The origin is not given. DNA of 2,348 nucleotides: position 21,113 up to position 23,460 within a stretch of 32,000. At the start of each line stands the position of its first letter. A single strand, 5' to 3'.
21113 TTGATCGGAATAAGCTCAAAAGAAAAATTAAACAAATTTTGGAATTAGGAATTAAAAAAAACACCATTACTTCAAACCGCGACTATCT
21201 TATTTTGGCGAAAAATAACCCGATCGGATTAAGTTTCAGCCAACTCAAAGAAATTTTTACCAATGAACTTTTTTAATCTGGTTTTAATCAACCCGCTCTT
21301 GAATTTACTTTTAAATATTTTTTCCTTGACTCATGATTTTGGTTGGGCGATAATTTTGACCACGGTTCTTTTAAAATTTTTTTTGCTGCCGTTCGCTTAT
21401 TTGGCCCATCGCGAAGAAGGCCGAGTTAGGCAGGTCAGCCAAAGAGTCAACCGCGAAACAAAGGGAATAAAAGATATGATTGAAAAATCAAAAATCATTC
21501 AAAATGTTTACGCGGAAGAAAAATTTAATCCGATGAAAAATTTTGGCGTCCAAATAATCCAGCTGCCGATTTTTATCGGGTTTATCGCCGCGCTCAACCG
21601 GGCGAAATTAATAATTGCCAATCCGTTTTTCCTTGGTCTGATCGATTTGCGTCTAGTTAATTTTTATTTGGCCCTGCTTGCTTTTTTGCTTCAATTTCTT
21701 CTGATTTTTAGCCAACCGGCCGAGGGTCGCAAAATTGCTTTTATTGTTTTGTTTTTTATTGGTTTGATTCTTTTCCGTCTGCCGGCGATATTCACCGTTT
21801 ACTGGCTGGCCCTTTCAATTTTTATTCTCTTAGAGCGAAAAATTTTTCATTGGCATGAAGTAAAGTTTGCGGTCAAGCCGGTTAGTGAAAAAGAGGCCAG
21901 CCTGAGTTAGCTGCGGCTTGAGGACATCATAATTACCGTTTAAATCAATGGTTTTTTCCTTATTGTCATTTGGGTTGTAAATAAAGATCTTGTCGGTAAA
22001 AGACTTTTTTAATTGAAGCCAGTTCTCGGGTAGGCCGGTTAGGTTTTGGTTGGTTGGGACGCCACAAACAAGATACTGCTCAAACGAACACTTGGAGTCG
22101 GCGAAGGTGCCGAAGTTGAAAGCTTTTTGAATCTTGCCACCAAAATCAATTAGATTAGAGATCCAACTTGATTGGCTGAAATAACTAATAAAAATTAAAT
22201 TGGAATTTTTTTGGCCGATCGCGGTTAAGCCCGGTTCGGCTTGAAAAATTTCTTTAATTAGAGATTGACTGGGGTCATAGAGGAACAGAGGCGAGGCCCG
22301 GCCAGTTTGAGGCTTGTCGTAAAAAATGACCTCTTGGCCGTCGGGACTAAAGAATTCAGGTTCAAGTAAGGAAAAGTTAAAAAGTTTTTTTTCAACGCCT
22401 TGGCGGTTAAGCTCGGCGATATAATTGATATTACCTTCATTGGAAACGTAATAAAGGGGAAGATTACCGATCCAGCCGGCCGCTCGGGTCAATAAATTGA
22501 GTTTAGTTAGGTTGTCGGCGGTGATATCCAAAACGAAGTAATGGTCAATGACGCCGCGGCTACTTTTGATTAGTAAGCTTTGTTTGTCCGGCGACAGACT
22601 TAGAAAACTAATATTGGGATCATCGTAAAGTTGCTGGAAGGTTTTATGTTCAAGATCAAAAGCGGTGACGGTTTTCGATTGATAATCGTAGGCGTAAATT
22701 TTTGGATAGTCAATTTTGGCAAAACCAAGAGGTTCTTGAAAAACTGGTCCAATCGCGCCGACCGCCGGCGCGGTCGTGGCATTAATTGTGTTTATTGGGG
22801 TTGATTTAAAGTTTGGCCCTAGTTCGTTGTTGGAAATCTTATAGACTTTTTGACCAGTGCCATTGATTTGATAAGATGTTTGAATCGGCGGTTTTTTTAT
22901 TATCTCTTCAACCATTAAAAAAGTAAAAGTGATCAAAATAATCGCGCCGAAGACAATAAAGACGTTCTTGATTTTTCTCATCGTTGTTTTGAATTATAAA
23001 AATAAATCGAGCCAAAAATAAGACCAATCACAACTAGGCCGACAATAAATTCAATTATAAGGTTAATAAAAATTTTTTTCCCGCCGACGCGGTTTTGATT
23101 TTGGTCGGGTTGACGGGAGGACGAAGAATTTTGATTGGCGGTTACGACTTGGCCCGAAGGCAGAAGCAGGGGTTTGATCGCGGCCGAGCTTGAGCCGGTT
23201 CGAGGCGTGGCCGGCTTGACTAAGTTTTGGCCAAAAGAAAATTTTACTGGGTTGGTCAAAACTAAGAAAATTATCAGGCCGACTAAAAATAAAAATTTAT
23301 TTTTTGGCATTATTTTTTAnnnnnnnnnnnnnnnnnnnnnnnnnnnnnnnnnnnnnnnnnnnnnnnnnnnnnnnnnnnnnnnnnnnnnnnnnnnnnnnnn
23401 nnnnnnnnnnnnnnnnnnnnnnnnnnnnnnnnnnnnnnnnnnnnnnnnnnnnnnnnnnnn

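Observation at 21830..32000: Eleven-gene, translationally coupled minimal T4SS-like operon next to the replication origin, lacking DNA-transfer genes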

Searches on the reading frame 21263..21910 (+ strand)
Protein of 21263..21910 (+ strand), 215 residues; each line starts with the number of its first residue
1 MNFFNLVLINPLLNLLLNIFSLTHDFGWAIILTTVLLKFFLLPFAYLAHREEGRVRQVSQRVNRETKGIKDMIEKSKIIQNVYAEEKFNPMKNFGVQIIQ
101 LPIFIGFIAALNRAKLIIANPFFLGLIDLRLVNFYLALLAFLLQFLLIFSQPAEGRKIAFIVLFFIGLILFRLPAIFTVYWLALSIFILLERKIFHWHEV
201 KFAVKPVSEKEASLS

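Call 63: search_protein_families(library=pfam, max_evalue=0.0001, proteins=[window:21263-21910:+])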
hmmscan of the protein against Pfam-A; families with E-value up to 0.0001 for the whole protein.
window:21263-21910:+ (215 aa): 1 family
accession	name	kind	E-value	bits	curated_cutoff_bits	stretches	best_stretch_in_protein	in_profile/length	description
PF02096.25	60KD_IMP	-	1e-16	61.8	35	1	26-191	1-157/163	60Kd inner membrane protein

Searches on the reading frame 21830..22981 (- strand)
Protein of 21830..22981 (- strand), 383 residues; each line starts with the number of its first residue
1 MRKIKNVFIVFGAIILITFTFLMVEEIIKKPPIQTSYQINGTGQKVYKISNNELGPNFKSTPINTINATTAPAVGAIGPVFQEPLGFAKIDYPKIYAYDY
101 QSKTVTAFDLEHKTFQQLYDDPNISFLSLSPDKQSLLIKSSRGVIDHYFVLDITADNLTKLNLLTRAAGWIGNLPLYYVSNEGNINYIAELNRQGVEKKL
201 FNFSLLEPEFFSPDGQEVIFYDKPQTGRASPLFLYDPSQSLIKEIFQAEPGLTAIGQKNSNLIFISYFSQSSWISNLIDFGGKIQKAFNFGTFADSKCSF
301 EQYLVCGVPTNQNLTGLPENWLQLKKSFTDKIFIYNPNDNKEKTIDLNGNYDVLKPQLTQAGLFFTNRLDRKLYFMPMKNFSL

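Call 4: search_protein_families(library=pfam, max_evalue=0.1, proteins=[window:21830-22981:-])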
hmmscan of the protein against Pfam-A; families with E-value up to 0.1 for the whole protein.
window:21830-22981:- (383 aa): 0 families

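Call 5: search_protein_families(library=ncbifam, max_evalue=0.1, proteins=[window:21830-22981:-])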
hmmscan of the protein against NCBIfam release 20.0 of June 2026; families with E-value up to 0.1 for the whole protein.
window:21830-22981:- (383 aa): 1 family
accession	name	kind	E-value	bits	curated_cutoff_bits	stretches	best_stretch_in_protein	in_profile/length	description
NF052278.1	AFWIR_fam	exception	0.042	14.1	60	1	4-33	47-76/96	AFWIR motif membrane protein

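Call 35: search_solved_structures(query=A2, max_evalue=1)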
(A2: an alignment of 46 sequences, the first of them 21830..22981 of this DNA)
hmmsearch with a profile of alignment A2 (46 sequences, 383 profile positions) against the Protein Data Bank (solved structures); distinct sequences matched with E-value up to 1: 29.
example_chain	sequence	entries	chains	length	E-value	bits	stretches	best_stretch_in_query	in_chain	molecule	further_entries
2w8b_A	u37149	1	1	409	1.1e-08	37.8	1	122-281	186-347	PROTEIN TOLB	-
6pnv_A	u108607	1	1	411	1.3e-08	37.6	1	122-276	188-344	Tol-Pal system protein TolB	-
1crz_A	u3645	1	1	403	2.3e-08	36.8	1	121-281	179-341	TOLB PROTEIN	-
2w8b_B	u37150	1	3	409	2.4e-08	36.7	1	121-281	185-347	PROTEIN TOLB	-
2hqs_A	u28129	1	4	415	2.6e-08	36.7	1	121-281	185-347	Protein tolB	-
4jml_A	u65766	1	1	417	3e-08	36.4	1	121-281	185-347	Protein TolB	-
3iax_A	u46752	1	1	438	3.2e-08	36.3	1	121-281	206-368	Protein tolB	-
1c5k_A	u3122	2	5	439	3.2e-08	36.3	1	121-281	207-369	PROTEIN (TOLB PROTEIN) | PROTEIN TOLB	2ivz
7nst_E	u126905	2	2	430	3.4e-08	36.2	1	121-281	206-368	Tol-Pal system protein TolB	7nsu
4r40_A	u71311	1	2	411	7.8e-08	35.1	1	121-280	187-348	Protein TolB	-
4pwz_A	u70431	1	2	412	7.8e-08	35.1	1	121-280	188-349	Protein TolB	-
7mx5_A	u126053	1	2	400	1.1e-06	31.3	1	51-285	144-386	Tol-Pal system protein TolB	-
7luv_E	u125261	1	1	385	0.012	18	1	101-274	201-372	Tex1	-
6zvj_B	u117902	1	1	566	0.018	17.4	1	120-263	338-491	Eukaryotic translation initiation factor 3 subunit B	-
9bln_U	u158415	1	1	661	0.031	16.6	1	120-263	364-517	Eukaryotic translation initiation factor 3 subunit B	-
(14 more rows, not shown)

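Call 68: find_homologous_proteins(query=A2, max_evalue=0.00001)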
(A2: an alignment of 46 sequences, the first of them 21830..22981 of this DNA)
Query A2 (46 sequences) (383 aa, profile of the alignment): 17 proteins with E <= 0.00001 among 8000 candidates.
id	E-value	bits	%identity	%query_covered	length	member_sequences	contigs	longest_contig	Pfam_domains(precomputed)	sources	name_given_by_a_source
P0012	1.3e-87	313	29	23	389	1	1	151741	-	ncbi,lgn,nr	ncbi:MAG: hypothetical protein Q7R98_01555 [Candidatus Jorgensenbacteria bacterium]|nr:hypothetical 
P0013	1.0e-72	264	100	100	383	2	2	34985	-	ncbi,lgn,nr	ncbi:MAG: hypothetical protein M1505_02625 [Patescibacteria group bacterium]|nr:hypothetical protein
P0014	4.8e-63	232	23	75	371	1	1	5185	-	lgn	-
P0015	1.6e-61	227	26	15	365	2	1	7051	PF07676.19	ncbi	-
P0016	1.2e-33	135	80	3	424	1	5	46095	-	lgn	-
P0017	3.7e-13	67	26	28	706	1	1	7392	PF10647.16,PF25174.2,PF26549.1,PF00930.28,PF23381.2,PF08662.18,PF26550.2,PF25460.2,PF02897.22,PF06832.19,PF07676.19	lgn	-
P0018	3.2e-11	61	32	7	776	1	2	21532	PF25174.2,PF26549.1,PF00930.28,PF26550.2,PF00486.35,PF00400.39,PF07676.19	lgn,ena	-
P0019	1.9e-8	52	35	12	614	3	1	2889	PF10647.16,PF25174.2,PF26549.1,PF00930.28,PF23381.2,PF12894.14,PF25175.2,PF26550.2,PF00400.39,PF07676.19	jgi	jgi:Tol biopolymer transport system component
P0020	2.1e-7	49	26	24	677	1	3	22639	PF26549.1,PF00930.28,PF23381.2,PF26550.2,PF07676.19,PF13174.13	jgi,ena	-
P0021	2.4e-7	48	26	24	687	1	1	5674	PF25174.2,PF26549.1,PF23381.2,PF26550.2,PF07676.19,PF13174.13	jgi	jgi:Tol biopolymer transport system component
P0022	2.0e-6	45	39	9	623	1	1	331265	PF25174.2,PF26549.1,PF00930.28,PF23381.2,PF26550.2,PF19283.5,PF07676.19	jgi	jgi:Tol biopolymer transport system component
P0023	3.0e-6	45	35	12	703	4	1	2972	PF25174.2,PF26549.1,PF00930.28,PF23381.2,PF12894.14,PF25175.2,PF26550.2,PF07676.19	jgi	jgi:Tol biopolymer transport system component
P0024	5.0e-6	44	20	24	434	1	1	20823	PF26549.1,PF00930.28,PF26550.2,PF19283.5,PF07676.19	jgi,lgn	jgi:TolB protein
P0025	5.2e-6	44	27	32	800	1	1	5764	PF25174.2,PF00930.28,PF23381.2,PF14684.12,PF25175.2,PF07676.19,PF26549.1,PF09142.18,PF26550.2,PF19283.5,PF02897.22,PF00400.39,PF23414.2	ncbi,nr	ncbi:MAG TPA: biopolymer transporter Tol, partial [Blastocatellia bacterium]|nr:biopolymer transport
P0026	6.5e-6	44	29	21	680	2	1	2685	PF25174.2,PF26549.1,PF23381.2,PF26550.2,PF07676.19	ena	-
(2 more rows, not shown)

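Call 77: predict_structure(alignment_id=A9)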
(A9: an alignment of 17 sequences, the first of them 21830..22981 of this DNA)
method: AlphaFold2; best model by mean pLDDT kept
length: 383 residues; sequences in the alignment: 17
mean_pLDDT: 69.2   pTM: 0.63
mean pLDDT of the five models: 69.2, 68.7, 67.9, 67.5, 64.8
residues with pLDDT >= 90: 21; 70-90: 220; 50-70: 77; < 50: 65
segments of 3 or more residues with pLDDT < 50: 29-87
pLDDT, mean of each block of 10 residues (from residue 1): 73 83 57 28 38 32 23 22 42 73 80 84 85 87 84 90 86 84 77 85 68 67 64 77 71 54 65 72 81 78 84 54 61 88 88 83 84 80 66
secondary structure, 60 per line:
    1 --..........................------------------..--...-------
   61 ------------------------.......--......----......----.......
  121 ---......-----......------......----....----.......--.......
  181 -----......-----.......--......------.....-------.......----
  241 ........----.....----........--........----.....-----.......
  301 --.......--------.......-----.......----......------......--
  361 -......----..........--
elements in order: H3-28 E85-91 E94-99 E104-109 E114-120 E124-129 E135-140 E147-152 E157-160 E165-171 E174-180 E186-191 E197-203 E206-211 E218-222 E230-236 E241-248 E253-257 E262-269 E272-279 E284-288 E297-300 E303-309 H318-324 E330-336 E341-346 E353-358 E362-367 E372-377 H378-381

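Call 80: fold_search(model_id=the predicted structure, library=pdb)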
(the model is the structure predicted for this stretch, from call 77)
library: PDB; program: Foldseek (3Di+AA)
matches with E <= 10: 1614; with E <= 0.001: 920
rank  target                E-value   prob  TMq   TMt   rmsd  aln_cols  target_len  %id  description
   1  3bws_A                2.0e-09  1.00  0.50  0.48   6.3       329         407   16  Crystal structure of the leptospiral antigen Lp49 (released 2008-10-07)
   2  3iur_A                7.6e-09  1.00  0.51  0.32   7.1       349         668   10  apPEP_D266Nx+H2H3 opened state (released 2010-05-05)
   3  3iun                  8.8e-09  1.00  0.41  0.26  10.3       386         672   11  apPEP_D622N opened state (released 2010-05-05)
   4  2bkl_B                1.1e-08  1.00  0.51  0.31   7.5       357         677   10  Structural and Mechanistic Analysis of Two Prolyl Endopeptidases: Role of Inter-Domain Dynamics in Catalysis and Speci (released 2005-03-09)
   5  7mx5_B                1.2e-08  1.00  0.42  0.41   6.3       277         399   15  Crystal structure of TolB from Acinetobacter baumannii (released 2021-05-26)
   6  3c5m_A                1.2e-08  1.00  0.50  0.51   6.1       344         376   10  Crystal structure of oligogalacturonate lyase (VPA0088) from Vibrio parahaemolyticus. Northeast Structural Genomics Co (released 2008-02-26)
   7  3iuq                  1.2e-08  1.00  0.42  0.27  10.1       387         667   10  apPEP_D622N+PP closed state (released 2010-05-05)
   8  3iuj                  1.2e-08  1.00  0.40  0.26  10.1       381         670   10  apPEP_WT2 opened state (released 2010-05-05)
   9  7obm                  1.5e-08  1.00  0.47  0.31   8.2       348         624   10  Crystal structure of the human Prolyl Endopeptidase-Like protein short form (residues 90-727) (released 2021-11-10)
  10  3pe7                  1.8e-08  1.00  0.51  0.52   6.0       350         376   11  Oligogalacturonate lyase in complex with manganese (released 2010-11-03)
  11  2gop_B                1.9e-08  1.00  0.48  0.59   5.1       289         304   17  The beta-propeller domain of the Trilobed protease from Pyrococcus furiosus reveals an open velcro topology (released 2007-01-23)
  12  6g6o_A                2.0e-08  1.00  0.44  0.51   7.2       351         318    9  Crystal structure of the computationally designed Ika8 protein: crystal packing No.1 in P63 (released 2018-11-28)
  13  2bkl_A                2.3e-08  1.00  0.52  0.32   7.3       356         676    9  Structural and Mechanistic Analysis of Two Prolyl Endopeptidases: Role of Inter-Domain Dynamics in Catalysis and Speci (released 2005-03-09)
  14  3ium                  3.0e-08  1.00  0.40  0.26  10.4       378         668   10  apPEP_WTX opened state (released 2010-05-05)
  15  5t88_A                3.4e-08  1.00  0.53  0.35   4.8       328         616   13  Prolyl oligopeptidase from Pyrococcus furiosus (released 2017-09-06)
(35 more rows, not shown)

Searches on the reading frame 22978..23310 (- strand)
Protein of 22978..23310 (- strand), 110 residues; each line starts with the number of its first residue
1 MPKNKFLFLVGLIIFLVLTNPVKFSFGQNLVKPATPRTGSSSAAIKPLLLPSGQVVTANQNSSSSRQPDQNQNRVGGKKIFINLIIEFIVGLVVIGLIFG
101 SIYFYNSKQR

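Call 4: search_protein_families(library=pfam, max_evalue=0.1, proteins=[window:22978-23310:-])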
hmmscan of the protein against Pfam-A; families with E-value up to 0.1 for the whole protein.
window:22978-23310:- (110 aa): 0 families

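Call 5: search_protein_families(library=ncbifam, max_evalue=0.1, proteins=[window:22978-23310:-])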
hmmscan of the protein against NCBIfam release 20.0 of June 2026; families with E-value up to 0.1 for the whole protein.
window:22978-23310:- (110 aa): 1 family
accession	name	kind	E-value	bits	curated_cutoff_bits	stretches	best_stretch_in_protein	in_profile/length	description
NF047378.1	photo_II_Psb35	equivalog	0.019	14.5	40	1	88-109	8-28/46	photosystem II assembly protein Psb35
